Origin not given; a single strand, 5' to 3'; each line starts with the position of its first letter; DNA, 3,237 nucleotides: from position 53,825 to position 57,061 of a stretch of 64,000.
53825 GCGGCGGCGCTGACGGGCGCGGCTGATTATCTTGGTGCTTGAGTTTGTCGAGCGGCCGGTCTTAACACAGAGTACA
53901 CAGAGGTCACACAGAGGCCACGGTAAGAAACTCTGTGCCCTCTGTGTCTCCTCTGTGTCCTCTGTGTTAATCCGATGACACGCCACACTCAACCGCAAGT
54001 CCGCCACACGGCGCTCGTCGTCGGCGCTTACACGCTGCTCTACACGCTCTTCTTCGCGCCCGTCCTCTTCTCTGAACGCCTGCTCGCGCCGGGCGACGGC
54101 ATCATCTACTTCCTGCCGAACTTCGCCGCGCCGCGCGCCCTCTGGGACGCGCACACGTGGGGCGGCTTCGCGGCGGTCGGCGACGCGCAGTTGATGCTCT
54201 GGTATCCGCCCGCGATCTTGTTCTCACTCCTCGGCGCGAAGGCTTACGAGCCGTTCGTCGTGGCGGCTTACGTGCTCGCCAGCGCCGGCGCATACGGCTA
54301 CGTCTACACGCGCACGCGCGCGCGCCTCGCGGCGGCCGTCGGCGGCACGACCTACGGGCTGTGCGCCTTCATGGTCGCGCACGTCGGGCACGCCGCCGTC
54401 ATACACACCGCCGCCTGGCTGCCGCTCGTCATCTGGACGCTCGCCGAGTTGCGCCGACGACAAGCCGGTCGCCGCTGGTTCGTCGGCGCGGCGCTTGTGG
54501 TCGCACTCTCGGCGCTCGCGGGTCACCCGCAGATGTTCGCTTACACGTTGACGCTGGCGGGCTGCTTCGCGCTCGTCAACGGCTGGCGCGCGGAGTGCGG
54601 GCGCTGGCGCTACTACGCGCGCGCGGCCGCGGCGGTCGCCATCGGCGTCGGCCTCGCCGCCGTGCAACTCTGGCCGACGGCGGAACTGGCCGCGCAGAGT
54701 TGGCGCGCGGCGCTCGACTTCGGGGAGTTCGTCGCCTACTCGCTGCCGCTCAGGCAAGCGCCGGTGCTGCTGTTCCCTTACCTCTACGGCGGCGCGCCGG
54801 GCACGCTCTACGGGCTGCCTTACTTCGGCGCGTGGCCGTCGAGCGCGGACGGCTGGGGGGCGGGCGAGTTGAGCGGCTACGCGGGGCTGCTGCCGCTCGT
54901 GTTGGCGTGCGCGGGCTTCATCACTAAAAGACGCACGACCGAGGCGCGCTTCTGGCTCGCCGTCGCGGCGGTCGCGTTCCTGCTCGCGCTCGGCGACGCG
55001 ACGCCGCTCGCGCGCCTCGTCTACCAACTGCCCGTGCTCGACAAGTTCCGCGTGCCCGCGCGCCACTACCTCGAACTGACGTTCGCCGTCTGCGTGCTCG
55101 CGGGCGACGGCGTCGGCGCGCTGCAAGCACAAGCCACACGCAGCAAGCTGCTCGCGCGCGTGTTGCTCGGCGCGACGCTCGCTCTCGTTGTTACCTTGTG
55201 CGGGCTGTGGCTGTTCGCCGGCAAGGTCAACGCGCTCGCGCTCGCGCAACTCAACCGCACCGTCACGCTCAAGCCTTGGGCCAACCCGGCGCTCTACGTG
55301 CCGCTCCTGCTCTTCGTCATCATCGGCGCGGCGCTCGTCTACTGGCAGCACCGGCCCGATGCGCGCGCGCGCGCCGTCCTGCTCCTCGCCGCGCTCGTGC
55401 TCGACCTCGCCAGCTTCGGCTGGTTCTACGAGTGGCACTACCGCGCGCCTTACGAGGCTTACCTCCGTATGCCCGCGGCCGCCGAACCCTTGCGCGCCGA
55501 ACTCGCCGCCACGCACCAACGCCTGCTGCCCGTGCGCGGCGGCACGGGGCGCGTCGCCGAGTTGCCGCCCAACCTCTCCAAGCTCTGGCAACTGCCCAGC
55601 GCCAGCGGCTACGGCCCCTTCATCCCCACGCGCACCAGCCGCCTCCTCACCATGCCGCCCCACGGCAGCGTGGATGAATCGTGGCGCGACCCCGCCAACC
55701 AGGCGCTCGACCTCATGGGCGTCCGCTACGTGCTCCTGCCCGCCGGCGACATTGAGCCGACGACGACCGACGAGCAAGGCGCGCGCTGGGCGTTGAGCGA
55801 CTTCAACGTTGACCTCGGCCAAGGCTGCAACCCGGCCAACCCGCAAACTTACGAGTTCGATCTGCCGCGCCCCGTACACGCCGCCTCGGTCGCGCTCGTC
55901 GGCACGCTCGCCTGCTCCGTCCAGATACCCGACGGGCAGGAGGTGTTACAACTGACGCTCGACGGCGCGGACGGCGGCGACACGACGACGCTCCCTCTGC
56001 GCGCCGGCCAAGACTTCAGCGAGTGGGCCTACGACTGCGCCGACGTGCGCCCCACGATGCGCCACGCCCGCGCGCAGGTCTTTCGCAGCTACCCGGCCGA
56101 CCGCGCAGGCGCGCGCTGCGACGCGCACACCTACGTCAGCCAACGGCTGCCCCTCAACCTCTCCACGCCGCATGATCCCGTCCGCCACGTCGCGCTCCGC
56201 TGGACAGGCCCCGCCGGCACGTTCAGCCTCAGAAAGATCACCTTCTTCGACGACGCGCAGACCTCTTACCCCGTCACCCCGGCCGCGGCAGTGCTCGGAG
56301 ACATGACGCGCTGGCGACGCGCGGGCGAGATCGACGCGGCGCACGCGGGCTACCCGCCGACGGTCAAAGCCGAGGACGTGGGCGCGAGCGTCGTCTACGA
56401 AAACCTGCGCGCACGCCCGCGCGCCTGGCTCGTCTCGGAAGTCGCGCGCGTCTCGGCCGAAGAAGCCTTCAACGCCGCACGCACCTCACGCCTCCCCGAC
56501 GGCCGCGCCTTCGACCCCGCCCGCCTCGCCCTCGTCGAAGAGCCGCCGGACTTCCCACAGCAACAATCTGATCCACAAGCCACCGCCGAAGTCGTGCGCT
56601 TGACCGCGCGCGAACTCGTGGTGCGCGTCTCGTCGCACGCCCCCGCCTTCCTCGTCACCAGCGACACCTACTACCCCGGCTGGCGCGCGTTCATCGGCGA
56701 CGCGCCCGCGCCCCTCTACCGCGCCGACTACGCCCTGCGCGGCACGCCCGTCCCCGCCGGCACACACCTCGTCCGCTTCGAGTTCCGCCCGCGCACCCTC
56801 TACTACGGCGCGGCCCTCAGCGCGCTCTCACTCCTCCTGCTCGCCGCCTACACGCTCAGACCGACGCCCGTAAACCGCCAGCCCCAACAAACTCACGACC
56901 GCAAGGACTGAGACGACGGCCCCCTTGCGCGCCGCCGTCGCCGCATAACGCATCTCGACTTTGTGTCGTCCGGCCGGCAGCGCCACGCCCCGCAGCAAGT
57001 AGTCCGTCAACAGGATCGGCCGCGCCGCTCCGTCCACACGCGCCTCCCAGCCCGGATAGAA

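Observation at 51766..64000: GtrB/CsbB-like GT2 followed by an array of at least four YfhO-like membrane proteins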

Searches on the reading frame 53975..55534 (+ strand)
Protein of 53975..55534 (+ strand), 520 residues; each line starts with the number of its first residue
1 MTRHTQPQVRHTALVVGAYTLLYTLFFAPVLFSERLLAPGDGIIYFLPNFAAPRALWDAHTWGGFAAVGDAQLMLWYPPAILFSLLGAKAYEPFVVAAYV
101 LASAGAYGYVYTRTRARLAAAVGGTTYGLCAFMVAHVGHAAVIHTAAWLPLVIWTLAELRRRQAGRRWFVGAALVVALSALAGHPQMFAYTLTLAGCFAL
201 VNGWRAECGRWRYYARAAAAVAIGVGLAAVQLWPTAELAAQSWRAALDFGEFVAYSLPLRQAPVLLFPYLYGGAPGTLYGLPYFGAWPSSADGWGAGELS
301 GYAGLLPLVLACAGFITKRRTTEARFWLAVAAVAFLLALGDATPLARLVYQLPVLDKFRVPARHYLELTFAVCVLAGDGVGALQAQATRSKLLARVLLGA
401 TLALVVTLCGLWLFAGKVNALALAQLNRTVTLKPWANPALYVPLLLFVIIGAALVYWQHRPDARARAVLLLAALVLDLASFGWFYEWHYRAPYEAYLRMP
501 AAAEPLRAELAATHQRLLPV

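Call 18: search_protein_families(library=pfam, proteins=[window:53975-55534:+], max_evalue=10)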
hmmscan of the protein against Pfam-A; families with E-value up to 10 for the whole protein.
seq(520 aa): 3 families
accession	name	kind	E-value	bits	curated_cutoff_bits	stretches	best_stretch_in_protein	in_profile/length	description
PF09586.16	YfhO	-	4.7e-07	29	28.5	2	107-247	108-246/835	Bacterial membrane protein YfhO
PF24661.1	DUF7649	-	0.28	11.7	27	1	443-476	27-60/85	Domain of unknown function (DUF7649)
PF14898.11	DUF4491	-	0.67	10.8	27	1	123-155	3-35/92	Domain of unknown function (DUF4491)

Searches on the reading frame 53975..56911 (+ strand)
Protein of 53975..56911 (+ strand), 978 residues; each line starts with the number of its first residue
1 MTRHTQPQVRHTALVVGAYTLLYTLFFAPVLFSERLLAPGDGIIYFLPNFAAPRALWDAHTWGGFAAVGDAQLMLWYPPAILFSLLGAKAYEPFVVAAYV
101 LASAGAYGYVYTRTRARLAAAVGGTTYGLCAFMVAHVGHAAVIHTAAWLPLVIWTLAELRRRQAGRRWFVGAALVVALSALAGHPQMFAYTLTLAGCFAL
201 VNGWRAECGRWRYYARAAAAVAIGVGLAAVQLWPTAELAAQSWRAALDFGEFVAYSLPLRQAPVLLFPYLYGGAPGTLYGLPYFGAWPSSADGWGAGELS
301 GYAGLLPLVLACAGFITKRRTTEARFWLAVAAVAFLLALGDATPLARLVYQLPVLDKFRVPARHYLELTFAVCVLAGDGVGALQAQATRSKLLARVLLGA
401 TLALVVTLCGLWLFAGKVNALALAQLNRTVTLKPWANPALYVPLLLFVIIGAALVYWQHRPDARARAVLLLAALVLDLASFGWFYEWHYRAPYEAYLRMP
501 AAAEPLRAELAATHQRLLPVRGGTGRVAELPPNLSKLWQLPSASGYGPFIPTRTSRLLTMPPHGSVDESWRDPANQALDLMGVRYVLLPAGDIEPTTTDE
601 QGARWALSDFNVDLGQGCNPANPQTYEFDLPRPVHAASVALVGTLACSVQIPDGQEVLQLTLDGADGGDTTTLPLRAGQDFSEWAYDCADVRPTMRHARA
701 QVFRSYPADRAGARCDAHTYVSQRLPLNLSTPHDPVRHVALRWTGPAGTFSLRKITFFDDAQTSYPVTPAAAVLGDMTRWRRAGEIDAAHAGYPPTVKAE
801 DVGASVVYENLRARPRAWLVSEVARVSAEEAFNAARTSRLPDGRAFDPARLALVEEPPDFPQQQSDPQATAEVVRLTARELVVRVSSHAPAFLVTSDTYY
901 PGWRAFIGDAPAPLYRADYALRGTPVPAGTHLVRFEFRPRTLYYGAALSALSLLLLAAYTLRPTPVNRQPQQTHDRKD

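Call 5: search_protein_families(library=pfam, proteins=[window:53975-56911:+], max_evalue=0.01)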
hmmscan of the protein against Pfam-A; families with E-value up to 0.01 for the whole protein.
window:53975-56911:+ (978 aa): 1 family
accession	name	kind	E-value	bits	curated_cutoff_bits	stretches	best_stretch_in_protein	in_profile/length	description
PF09586.16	YfhO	-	4.6e-18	65.4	28.5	2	871-949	756-835/835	Bacterial membrane protein YfhO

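Call 6: search_protein_families(library=ncbifam, proteins=[window:53975-56911:+], max_evalue=0.01)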
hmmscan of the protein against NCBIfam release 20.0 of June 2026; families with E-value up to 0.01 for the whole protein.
window:53975-56911:+ (978 aa): 2 families
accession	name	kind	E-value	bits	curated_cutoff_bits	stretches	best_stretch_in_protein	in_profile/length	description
NF047590.1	GlcsyltransPgfM2Strep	equivalog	0.00045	18.5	1500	0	875-958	791-875/884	glycosyltransferase PgfM2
NF047589.1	GlcsyltransPgfM1Strep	equivalog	0.0016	16.6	1400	0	891-958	882-949/955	glycosyltransferase PgfM1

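Call 13: search_solved_structures(query=window:53975-56911:+, max_evalue=10, show_alignments=1)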
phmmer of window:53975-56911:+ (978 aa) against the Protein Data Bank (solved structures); distinct sequences matched with E-value up to 10: 0.

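Call 53: search_protein_families(library=pfam, alignment_id=A2, max_evalue=0.01)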
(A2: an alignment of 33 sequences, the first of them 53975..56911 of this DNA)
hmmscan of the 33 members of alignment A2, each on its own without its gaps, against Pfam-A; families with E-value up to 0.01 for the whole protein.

A. member 1, window:53975-56911:+ (978 aa): 1 family
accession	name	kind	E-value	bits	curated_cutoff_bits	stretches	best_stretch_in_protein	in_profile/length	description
PF09586.16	YfhO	-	4.6e-18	65.4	28.5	2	871-949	756-835/835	Bacterial membrane protein YfhO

B. families by the number of members that match (of 33 scanned): 2 families
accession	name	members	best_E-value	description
PF09586.16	YfhO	33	6e-21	Bacterial membrane protein YfhO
PF19510.5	DUF6044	1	0.0068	Protein of unknown function (DUF6044)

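Call 67: search_protein_representatives(alignment_id=A2)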
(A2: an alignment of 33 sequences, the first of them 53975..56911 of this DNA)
Query: 33 sequences, 978 profile positions. Proteins with E-value up to 0.001 (for the whole library): 73861; up to 1e-10: 47427; up to 1e-30: 14556. The best 150 are listed.
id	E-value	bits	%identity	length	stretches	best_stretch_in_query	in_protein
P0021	0.0e+00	1557.0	-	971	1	1-972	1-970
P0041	0.0e+00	1489.6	-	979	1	4-974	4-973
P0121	0.0e+00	1421.0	-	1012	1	5-973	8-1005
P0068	0.0e+00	1420.1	-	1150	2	5-802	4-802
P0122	0.0e+00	1391.6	-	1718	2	1-972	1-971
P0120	0.0e+00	1295.8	-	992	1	8-973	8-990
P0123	0.0e+00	1293.1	-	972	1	10-970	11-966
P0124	0.0e+00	1292.2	-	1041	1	6-975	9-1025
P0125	0.0e+00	1288.1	-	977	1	9-976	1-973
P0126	0.0e+00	1257.3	-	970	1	10-971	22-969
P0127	0.0e+00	1255.4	-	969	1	2-973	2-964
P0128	0.0e+00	1254.1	-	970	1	7-971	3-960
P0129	0.0e+00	1223.2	-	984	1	1-973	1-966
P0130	0.0e+00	1192.0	-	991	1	6-974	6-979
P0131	0.0e+00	1190.9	-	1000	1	2-975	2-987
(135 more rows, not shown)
